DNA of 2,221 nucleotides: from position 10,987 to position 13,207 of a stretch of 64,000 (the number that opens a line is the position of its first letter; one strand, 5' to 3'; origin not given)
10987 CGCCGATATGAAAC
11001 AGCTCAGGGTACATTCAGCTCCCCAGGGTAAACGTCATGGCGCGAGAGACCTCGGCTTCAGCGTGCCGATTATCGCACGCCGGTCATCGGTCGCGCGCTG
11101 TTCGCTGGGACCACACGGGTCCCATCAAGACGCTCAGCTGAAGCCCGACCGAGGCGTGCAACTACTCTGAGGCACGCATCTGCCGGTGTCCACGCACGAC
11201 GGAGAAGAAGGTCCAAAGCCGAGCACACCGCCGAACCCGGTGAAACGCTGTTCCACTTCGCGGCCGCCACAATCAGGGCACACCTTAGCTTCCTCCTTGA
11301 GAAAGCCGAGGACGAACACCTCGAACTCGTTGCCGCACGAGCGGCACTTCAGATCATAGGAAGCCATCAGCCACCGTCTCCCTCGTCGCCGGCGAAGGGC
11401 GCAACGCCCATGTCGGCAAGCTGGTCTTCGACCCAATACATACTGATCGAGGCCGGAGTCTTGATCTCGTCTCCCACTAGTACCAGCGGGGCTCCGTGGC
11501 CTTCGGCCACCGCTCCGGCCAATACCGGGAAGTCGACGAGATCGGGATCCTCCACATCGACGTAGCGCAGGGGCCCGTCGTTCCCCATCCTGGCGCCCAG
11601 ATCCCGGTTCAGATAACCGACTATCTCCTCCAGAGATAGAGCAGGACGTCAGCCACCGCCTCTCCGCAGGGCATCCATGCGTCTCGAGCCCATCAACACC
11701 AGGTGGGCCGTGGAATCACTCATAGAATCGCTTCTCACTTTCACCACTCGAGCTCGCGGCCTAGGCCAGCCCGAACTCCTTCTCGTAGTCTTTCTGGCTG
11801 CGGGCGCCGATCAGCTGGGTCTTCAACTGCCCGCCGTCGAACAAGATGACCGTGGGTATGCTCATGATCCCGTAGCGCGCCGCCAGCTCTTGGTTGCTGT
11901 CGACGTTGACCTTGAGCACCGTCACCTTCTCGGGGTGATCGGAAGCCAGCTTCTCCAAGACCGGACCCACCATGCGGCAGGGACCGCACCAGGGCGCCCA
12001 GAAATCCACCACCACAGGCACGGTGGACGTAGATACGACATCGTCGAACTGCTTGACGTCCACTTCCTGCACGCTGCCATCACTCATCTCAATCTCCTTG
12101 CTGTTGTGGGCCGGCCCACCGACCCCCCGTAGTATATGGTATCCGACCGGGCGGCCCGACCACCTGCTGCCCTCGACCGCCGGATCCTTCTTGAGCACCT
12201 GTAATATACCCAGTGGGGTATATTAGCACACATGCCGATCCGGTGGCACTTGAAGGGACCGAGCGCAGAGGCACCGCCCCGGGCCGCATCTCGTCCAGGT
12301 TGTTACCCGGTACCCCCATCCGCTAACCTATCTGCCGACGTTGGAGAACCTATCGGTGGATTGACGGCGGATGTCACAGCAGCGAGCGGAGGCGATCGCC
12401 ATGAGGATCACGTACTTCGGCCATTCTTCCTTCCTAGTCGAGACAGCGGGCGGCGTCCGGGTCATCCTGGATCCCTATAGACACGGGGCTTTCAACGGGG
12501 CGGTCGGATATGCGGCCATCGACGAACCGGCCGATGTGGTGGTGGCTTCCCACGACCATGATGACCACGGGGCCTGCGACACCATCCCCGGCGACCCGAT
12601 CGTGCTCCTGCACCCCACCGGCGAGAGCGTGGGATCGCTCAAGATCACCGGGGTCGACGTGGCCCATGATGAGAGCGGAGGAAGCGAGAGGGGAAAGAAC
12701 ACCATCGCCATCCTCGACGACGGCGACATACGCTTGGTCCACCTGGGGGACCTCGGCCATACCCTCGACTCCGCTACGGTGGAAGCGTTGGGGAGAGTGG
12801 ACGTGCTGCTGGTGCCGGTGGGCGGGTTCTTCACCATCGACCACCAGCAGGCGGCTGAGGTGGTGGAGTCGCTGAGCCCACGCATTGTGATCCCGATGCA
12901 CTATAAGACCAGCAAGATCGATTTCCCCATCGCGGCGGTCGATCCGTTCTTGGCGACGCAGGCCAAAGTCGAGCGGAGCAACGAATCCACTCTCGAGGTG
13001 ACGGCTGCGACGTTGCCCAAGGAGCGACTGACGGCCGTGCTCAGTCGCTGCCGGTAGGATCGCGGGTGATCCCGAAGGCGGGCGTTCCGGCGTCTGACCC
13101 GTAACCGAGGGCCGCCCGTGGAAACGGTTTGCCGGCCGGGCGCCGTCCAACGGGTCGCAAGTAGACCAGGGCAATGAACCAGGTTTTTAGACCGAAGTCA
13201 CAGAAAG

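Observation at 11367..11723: Second in-frame TGA in a neighbouring ArsD/YuzD-like thioredoxin-fold gene: another candidate selenoprotein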

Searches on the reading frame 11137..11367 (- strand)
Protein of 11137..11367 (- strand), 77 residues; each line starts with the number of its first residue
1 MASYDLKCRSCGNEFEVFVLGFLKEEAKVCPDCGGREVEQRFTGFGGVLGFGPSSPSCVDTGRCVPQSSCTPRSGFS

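Call 26: search_protein_families(library=pfam, proteins=[window:11137-11367:-], max_evalue=0.00001)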
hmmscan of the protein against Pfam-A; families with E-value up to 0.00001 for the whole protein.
window:11137-11367:- (77 aa): 1 family
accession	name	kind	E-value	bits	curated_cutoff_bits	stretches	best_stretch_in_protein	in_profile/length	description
PF09723.15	Zn_ribbon_8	-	4.3e-12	46.3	34.4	1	1-41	1-40/41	Zinc ribbon domain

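Call 71: search_protein_families(library=ncbifam, proteins=[window:11137-11367:-], max_evalue=1)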
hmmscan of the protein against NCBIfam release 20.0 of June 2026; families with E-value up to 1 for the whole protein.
window:11137-11367:- (77 aa): 11 families
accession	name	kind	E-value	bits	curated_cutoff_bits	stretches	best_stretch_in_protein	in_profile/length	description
TIGR02605.1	CxxC_CxxC_SSSS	subfamily_domain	1.9e-10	40.7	31.3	1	1-45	1-46/52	FmdB family zinc ribbon protein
NF033497.1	rubre_like_arch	subfamily_domain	0.001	18.7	32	1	27-35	16-24/34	rubrerythrin-like domain-containing protein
NF053663.1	RPWMISH_prot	domain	0.0025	18.5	120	1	1-36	1-35/115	RPWMISH domain-containing protein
NF047912.1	ECs_2282_CxxC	subfamily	0.0027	17.6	37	0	30-40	5-15/60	ECs_2282 family putative zinc-binding protein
NF041913.1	HVO_2142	equivalog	0.018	14.9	90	1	26-35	10-19/48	HVO_2142 family zinc finger protein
NF041911.1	HVO_0649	equivalog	0.027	14.4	70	0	24-39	19-34/65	HVO_0649 family zinc finger protein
NF041197.2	CxxC_Se_CxxC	equivalog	0.06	13.5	40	1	6-17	19-30/53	dual CXXC motif small (seleno)protein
NF041915.1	HVO_2901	equivalog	0.11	12.3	80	1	6-16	16-26/55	HVO_2901 family zinc finger protein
NF041664.1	RNAP_arch_Epp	equivalog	0.15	12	50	1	25-45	11-30/57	transcription elongation factor subunit Spt4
NF045720.1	rubredox_RCKP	subfamily_domain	0.61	9.7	45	0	7-15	5-13/34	RCKP-type rubredoxin-like domain-containing protein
TIGR03655.1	anti_R_Lar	subfamily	0.94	9.8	39.6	0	28-46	2-22/55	Lar family restriction alleviation protein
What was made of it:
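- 11134..11367 (-): FmdB-family zinc-ribbon gene (CxxC...CxxC). Its start overlaps the selenoprotein stop (ATGA). It hits Pfam PF09723 at 4e-12 (call 26) and TIGR02605 at 2e-10 (call 71).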

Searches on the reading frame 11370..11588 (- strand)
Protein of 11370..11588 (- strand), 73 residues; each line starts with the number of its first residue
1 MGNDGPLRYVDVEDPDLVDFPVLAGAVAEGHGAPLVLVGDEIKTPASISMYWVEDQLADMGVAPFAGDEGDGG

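Call 6: search_protein_families(library=pfam, proteins=[window:11370-11588:-], max_evalue=10)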
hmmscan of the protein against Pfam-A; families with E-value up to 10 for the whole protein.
seq(73 aa): 0 families

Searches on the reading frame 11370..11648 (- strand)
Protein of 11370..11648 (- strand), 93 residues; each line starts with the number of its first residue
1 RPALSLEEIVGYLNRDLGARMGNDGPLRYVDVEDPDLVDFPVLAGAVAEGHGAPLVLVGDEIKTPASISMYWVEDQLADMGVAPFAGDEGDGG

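Call 40: search_protein_representatives(alignment_id=A3)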
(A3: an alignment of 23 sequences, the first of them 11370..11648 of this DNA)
Query: 23 sequences, 73 profile positions. Proteins with E-value up to 0.001 (for the whole library): 25; up to 1e-10: 15; up to 1e-30: 0. The best 25 are listed.
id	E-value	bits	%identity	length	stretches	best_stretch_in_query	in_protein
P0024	5.0e-24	99.8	-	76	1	1-69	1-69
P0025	2.1e-23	97.7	-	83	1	1-71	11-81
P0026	8.7e-22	92.6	-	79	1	2-71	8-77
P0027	1.1e-21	92.3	-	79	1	2-72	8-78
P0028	3.1e-18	81.2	-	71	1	9-70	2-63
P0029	1.1e-17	79.4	-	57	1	18-65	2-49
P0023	1.5e-17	79.0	-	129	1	1-63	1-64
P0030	2.3e-15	72.0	-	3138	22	19-44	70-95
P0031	3.3e-14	68.3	-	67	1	16-70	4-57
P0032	9.8e-14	66.8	-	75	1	5-62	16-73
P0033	2.1e-13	65.7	-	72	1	25-71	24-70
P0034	2.5e-13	65.5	-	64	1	10-72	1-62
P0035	1.1e-11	60.2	-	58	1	8-61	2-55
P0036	5.0e-11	58.1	-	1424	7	13-43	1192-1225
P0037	6.8e-11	57.7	-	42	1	1-41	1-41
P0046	3.9e-04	36.0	-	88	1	5-64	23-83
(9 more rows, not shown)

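Call 42: find_encoding_contigs(protein=P0046, flank=3000, max_places=4)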
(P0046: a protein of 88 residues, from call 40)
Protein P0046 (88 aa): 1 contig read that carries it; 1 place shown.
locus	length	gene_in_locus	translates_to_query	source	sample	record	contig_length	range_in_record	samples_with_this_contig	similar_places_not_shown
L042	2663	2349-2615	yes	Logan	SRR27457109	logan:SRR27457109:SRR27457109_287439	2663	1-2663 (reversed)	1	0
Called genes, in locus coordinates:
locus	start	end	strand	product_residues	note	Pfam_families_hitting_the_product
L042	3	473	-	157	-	?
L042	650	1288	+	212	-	PF02390:Methyltransf_4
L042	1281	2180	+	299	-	PF04055:Radical_SAM, PF11946:DUF3463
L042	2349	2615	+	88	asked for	PF07315:DUF1462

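Call 43: predict_structure(alignment_id=A3)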
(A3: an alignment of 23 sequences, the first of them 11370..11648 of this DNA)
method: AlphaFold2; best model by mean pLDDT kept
length: 93 residues; sequences in the alignment: 23
mean_pLDDT: 61.1   pTM: 0.39
mean pLDDT of the five models: 61.1, 52.8, 49.3, 49.1, 45.9
residues with pLDDT >= 90: 0; 70-90: 6; 50-70: 75; < 50: 12
segments of 3 or more residues with pLDDT < 50: 84-93
pLDDT, mean of each block of 10 residues (from residue 1): 58 65 61 70 69 63 63 63 47 33
secondary structure, 60 per line:
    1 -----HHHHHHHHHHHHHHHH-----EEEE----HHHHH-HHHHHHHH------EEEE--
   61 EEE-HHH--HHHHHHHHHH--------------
elements in order: H6-21 E27-30 H35-39 H41-48 E55-58 E61-63 H70-79
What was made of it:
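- On YuzD / DUF1462 (Pfam PF07315): The element order a1-b2-a2-b3-b4-a3 fits the fold (call 43).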

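Call 45: search_protein_families(library=pfam, proteins=[P0046, P0032, P0026, P0025], max_evalue=10)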
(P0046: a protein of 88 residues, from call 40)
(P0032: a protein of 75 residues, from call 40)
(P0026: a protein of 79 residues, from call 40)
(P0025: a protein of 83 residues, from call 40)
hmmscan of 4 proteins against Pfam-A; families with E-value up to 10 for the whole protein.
P0046 (88 aa): 1 family
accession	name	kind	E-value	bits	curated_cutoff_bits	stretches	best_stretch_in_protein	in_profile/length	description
PF07315.17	DUF1462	-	1.9e-08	34.9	25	1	1-76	15-92/93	Protein of unknown function (DUF1462)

P0032 (75 aa): 0 families

P0026 (79 aa): 0 families

P0025 (83 aa): 0 families

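Call 65: fold_search(model_id=the predicted structure, library=pdb)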
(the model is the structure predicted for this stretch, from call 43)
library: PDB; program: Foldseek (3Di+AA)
matches with E <= 10: 139; with E <= 0.001: 0
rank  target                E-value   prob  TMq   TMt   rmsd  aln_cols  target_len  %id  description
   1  8rqk_F                5.6e-01  0.08  0.20  0.17  12.6        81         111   15  Structure of the complete Vaccinia DNA-dependent RNA polymerase complex at 2.65A resolution (released 2025-01-29)
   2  1m7t_MODEL_1_A        1.1e+00  0.13  0.39  0.36   5.6        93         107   18  Solution Structure and Dynamics of the Human-Escherichia coli Thioredoxin Chimera: Insights into Thermodynamic (released 2002-09-25)
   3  6rfl_F                1.2e+00  0.06  0.20  0.18  12.6        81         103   15  Structure of the complete Vaccinia DNA-dependent RNA polymerase complex (released 2019-12-11)
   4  3fz5_A                1.2e+00  0.06  0.24  0.14  11.3        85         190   22  Crystal structure of possible 2-hydroxychromene-2-carboxylate isomerase from Rhodobacter sphaeroides (released 2009-02-03)
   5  3uiw_B                1.3e+00  0.07  0.25  0.23   6.8        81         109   17  Zebrafish Grx2 (APO) (released 2013-03-27)
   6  3uiw_A                1.4e+00  0.07  0.26  0.24   6.3        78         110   20  Zebrafish Grx2 (APO) (released 2013-03-27)
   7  3r4i_D                1.5e+00  0.03  0.18  0.08  15.3        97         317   13  Crystal structure of a Citrate lyase (Bxe_B2899) from BURKHOLDERIA XENOVORANS LB400 at 2.24 A resolution (released 2011-04-06)
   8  8p0j_F                1.7e+00  0.05  0.20  0.18  12.6        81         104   15  Cryo EM map and model of the vaccinia RNA polymerase intermediate pre-initiation open promoter complex (released 2024-05-22)
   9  3fz5_C                1.7e+00  0.05  0.26  0.14  11.5        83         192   23  Crystal structure of possible 2-hydroxychromene-2-carboxylate isomerase from Rhodobacter sphaeroides (released 2009-02-03)
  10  3fz5_B                1.7e+00  0.04  0.25  0.15  11.5        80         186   21  Crystal structure of possible 2-hydroxychromene-2-carboxylate isomerase from Rhodobacter sphaeroides (released 2009-02-03)
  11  3r4i_B                1.7e+00  0.03  0.18  0.08  15.1       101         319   15  Crystal structure of a Citrate lyase (Bxe_B2899) from BURKHOLDERIA XENOVORANS LB400 at 2.24 A resolution (released 2011-04-06)
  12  3r4i_A                1.7e+00  0.03  0.18  0.08  15.1       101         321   15  Crystal structure of a Citrate lyase (Bxe_B2899) from BURKHOLDERIA XENOVORANS LB400 at 2.24 A resolution (released 2011-04-06)
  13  3r4i_C                1.9e+00  0.03  0.18  0.08  15.3        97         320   13  Crystal structure of a Citrate lyase (Bxe_B2899) from BURKHOLDERIA XENOVORANS LB400 at 2.24 A resolution (released 2011-04-06)
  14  7q3k_A                2.3e+00  0.06  0.32  0.30   7.6        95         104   17  Computationally designed thioredoxin subjected to stability optimizing mutations. (released 2022-11-16)
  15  1z6m                  2.4e+00  0.06  0.26  0.16  10.4        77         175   19  Structure of Conserved Protein of Unknown Function from Enterococcus faecalis V583 (released 2005-05-03)
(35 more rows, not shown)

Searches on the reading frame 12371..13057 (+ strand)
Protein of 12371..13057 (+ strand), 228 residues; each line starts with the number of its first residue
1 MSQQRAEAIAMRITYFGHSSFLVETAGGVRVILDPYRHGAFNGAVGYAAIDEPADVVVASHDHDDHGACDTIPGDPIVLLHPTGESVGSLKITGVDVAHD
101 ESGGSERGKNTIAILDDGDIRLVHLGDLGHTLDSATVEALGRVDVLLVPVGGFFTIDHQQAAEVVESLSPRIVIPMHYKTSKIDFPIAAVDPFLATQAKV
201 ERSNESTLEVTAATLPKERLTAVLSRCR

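Call 26: search_protein_families(library=pfam, proteins=[window:12371-13057:+], max_evalue=0.00001)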
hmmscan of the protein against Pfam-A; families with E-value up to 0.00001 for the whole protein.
window:12371-13057:+ (228 aa): 2 families
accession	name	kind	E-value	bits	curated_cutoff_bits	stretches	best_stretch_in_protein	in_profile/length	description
PF13483.12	Lactamase_B_3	-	1.8e-50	171.5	24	1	12-177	1-160/160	Beta-lactamase superfamily domain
PF12706.13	Lactamase_B_2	-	2.7e-09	37.4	27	1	87-178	98-200/200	Beta-lactamase superfamily domain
